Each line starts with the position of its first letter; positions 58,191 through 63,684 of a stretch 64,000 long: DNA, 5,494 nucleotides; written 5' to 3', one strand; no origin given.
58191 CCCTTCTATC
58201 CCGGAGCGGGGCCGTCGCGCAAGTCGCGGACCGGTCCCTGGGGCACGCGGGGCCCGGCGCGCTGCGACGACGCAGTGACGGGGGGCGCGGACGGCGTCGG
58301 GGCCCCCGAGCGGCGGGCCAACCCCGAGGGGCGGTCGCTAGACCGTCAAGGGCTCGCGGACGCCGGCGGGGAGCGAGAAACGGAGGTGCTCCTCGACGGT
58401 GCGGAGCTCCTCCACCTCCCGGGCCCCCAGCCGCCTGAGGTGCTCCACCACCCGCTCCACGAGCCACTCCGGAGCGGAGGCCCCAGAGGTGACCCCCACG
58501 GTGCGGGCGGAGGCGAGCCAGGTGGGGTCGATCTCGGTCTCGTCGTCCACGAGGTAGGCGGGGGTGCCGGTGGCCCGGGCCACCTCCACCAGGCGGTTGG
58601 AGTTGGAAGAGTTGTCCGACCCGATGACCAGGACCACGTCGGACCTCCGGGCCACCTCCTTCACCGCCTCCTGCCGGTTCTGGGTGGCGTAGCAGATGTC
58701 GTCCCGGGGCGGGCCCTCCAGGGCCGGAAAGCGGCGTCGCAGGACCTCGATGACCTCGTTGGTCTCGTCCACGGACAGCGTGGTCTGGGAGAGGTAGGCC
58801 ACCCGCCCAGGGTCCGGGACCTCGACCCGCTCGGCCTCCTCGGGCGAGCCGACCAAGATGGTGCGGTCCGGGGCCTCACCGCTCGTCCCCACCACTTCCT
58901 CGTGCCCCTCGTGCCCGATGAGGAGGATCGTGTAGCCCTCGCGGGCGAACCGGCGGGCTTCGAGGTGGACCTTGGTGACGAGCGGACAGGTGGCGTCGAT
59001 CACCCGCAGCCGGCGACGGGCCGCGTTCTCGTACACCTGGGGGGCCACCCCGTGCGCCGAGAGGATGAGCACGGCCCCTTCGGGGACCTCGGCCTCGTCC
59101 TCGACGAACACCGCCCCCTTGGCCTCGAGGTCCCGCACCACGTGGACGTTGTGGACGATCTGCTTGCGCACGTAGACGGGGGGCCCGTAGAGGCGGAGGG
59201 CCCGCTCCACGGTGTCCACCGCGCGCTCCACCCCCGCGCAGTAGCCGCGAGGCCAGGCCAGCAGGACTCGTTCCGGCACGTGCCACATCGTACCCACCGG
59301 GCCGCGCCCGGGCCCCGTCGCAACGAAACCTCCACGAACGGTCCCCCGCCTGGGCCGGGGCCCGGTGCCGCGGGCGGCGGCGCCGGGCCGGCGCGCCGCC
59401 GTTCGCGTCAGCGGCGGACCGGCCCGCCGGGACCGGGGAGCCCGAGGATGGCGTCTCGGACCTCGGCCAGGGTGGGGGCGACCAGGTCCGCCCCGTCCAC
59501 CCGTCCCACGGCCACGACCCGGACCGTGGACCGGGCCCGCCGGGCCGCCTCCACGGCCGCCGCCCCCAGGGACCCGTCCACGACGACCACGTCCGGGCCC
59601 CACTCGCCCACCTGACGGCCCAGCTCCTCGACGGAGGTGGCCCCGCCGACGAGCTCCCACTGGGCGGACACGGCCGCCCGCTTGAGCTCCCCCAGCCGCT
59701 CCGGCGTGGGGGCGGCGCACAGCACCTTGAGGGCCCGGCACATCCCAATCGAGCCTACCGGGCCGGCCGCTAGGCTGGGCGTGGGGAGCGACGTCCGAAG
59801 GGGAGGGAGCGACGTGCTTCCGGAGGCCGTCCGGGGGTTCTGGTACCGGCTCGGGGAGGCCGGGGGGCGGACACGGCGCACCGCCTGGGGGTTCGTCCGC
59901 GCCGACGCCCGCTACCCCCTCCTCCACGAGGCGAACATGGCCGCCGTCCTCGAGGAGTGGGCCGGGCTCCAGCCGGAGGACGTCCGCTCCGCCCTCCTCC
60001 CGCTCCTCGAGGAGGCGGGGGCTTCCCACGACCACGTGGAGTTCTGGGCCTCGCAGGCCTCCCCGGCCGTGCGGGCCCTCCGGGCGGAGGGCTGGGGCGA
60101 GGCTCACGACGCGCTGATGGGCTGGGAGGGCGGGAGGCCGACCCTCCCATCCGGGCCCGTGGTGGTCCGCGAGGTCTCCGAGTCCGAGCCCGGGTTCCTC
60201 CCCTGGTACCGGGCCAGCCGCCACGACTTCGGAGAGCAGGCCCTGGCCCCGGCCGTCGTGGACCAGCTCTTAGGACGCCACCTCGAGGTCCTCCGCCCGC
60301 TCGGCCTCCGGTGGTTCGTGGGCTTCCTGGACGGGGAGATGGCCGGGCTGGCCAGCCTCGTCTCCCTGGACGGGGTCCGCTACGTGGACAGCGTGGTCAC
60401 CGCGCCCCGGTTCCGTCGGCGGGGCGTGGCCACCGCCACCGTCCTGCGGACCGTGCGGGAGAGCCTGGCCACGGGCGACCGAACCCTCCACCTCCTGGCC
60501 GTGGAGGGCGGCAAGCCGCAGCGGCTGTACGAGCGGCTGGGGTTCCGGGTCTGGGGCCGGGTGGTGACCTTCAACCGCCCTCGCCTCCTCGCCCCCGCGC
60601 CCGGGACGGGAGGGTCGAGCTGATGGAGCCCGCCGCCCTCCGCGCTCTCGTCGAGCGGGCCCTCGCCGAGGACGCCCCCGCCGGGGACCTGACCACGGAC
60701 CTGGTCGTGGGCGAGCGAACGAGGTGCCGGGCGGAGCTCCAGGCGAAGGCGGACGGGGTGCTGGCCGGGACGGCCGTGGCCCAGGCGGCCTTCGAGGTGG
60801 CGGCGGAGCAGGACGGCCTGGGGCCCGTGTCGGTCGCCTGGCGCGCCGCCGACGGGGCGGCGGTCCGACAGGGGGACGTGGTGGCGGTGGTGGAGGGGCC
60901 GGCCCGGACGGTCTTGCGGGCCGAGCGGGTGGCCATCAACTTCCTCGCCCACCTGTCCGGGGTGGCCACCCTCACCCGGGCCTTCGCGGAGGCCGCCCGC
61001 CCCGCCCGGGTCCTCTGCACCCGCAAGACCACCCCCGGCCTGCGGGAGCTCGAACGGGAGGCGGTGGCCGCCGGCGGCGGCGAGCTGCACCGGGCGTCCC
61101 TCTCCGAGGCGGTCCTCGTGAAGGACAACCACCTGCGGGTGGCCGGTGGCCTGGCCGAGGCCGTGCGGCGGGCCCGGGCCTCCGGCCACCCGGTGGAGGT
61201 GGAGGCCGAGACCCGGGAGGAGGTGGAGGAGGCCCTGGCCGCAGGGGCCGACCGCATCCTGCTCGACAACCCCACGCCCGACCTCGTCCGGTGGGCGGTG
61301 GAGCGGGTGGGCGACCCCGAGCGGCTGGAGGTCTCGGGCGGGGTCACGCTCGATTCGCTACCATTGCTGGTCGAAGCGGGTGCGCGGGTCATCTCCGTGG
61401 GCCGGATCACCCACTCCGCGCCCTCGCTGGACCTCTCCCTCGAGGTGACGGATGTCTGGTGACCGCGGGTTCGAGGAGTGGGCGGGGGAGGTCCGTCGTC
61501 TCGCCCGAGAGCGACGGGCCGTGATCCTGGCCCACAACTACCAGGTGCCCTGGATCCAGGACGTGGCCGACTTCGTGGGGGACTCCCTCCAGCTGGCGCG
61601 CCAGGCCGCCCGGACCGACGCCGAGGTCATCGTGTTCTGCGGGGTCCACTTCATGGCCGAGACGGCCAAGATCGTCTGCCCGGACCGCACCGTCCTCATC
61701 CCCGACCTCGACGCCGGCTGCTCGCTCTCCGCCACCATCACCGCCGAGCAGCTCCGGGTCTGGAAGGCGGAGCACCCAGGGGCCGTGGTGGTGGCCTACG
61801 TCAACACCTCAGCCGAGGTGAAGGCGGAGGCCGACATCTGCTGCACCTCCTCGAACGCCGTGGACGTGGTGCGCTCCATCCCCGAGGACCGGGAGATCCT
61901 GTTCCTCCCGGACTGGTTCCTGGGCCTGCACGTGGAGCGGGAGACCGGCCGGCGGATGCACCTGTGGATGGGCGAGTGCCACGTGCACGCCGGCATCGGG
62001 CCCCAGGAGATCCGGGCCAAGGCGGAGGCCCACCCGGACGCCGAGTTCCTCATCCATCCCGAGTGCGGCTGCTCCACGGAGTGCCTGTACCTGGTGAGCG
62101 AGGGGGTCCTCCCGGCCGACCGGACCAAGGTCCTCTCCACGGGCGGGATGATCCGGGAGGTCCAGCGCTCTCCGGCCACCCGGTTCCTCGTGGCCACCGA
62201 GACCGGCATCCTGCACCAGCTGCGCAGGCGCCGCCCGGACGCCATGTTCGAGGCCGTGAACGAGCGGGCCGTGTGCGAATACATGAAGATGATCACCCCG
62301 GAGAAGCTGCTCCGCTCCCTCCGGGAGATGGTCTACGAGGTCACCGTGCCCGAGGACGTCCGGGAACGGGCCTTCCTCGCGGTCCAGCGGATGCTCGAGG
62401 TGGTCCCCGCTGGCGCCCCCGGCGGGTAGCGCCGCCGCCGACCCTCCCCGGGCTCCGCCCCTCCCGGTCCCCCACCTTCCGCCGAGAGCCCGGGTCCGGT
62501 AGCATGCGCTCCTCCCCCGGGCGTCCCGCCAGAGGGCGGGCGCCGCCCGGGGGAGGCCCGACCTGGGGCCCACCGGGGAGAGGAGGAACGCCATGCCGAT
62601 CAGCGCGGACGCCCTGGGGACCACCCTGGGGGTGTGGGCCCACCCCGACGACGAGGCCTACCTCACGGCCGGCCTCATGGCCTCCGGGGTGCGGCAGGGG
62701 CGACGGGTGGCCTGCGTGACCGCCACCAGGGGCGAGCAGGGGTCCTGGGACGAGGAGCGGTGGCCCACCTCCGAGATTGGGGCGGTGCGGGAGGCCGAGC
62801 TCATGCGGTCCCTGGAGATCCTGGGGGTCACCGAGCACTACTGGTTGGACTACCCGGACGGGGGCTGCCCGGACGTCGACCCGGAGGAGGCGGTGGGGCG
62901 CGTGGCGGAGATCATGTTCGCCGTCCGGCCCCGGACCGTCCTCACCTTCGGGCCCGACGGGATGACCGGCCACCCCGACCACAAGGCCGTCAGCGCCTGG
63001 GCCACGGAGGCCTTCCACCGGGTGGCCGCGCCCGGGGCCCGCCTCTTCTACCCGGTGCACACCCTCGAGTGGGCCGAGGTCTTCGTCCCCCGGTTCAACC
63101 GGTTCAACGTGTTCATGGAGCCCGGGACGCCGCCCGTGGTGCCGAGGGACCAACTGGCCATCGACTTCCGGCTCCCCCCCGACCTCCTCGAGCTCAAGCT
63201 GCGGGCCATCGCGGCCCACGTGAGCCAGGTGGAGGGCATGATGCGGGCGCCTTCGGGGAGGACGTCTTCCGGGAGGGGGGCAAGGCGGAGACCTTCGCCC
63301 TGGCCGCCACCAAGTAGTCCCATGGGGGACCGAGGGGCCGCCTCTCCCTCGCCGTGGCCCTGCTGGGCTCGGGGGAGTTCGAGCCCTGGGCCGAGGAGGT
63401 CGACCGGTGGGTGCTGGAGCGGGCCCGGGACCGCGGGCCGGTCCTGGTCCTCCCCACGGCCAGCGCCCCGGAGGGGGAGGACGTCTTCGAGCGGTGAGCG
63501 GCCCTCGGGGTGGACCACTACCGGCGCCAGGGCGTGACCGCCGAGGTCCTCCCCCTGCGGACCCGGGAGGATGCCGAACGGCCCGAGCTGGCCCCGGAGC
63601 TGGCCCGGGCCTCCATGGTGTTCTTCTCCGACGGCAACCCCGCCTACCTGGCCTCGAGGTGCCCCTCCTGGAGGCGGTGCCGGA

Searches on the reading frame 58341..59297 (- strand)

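Call 77: search_protein_families(library=pfam, proteins=[window:58341-59297:-], max_evalue=0.0001)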
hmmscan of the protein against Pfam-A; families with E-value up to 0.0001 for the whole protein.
window:58341-59297:- (319 aa): 1 family
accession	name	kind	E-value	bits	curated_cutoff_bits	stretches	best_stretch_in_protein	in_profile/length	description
PF02401.23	LYTB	-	3.8e-99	331.7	24.5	1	11-287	1-266/267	LytB protein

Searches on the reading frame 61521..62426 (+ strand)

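Call 77: search_protein_families(library=pfam, proteins=[window:61521-62426:+], max_evalue=0.0001)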
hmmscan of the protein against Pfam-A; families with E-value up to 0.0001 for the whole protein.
window:61521-62426:+ (302 aa): 1 family
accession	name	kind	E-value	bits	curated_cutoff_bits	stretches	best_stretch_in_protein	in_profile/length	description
PF02445.21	NadA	-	3.1e-109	365.1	27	1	1-293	13-295/295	Quinolinate synthetase A protein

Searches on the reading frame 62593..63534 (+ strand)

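Call 75: search_protein_families(library=pfam, proteins=[window:62593-63534:+], max_evalue=0.0001)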
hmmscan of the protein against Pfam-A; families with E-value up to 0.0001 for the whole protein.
window:62593-63534:+ (314 aa): 1 family
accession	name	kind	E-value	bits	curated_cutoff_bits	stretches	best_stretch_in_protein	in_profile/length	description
PF02585.22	PIG-L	-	9.4e-31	107.4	28.2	1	14-140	3-128/129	GlcNAc-PI de-N-acetylase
